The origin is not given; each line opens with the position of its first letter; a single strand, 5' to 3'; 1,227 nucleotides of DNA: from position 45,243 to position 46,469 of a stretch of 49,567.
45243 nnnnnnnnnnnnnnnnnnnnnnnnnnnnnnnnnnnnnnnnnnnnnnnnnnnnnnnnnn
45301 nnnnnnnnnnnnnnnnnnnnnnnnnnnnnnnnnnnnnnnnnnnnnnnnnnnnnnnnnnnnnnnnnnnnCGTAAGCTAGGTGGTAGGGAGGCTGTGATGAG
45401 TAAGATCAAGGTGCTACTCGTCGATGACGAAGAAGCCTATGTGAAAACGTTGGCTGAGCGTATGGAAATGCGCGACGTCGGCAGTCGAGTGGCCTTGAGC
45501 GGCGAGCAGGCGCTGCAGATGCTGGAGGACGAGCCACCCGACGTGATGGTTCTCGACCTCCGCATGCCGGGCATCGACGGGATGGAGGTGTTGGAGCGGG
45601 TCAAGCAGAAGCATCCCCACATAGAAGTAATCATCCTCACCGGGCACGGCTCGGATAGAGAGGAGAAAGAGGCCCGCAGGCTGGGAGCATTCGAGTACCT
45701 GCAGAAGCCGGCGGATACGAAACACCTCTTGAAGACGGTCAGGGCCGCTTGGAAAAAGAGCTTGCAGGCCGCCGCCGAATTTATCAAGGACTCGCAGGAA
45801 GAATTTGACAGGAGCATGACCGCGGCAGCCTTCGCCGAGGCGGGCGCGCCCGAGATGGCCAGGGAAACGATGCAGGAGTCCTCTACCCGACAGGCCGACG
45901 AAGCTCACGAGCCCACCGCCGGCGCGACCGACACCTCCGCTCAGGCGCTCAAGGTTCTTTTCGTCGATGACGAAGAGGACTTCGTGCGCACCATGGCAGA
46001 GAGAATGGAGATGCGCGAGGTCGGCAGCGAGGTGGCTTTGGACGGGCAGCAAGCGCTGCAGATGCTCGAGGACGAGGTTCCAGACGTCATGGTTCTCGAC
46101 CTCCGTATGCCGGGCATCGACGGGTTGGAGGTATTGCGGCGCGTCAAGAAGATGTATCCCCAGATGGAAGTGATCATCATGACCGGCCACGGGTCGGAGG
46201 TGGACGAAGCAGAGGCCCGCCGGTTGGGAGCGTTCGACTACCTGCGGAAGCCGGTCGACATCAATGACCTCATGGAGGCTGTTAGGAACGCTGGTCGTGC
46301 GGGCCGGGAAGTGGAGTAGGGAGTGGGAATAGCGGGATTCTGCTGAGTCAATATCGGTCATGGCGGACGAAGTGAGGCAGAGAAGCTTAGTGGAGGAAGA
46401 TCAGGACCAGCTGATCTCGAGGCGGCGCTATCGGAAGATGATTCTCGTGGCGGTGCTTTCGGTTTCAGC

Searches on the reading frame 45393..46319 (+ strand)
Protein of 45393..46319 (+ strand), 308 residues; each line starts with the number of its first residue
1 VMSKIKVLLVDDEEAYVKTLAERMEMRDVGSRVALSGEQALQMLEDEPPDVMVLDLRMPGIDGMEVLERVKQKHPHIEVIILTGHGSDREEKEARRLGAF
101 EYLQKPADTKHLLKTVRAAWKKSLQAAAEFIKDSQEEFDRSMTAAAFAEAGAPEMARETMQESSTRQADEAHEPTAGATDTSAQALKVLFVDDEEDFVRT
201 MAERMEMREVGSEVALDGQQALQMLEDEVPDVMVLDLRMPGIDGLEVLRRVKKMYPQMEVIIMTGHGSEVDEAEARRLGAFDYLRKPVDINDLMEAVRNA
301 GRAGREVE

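Call 13: search_protein_families(library=pfam, proteins=[window:45393-46319:+], max_evalue=0.00001)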
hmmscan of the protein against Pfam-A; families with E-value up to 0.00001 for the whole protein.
window:45393-46319:+ (308 aa): 3 families
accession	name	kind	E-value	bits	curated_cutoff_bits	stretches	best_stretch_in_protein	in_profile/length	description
PF00072.30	Response_reg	-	1.1e-56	190.2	30.2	2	188-298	1-111/111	Response regulator receiver domain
PF23198.2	PDE8A_N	-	3.3e-07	30.8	29.6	0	4-93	9-101/147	PDE8A-like, N-terminal domain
PF12525.13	DUF3726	-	2.1e-06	28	22.1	0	233-277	30-71/73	Protein of unknown function (DUF3726)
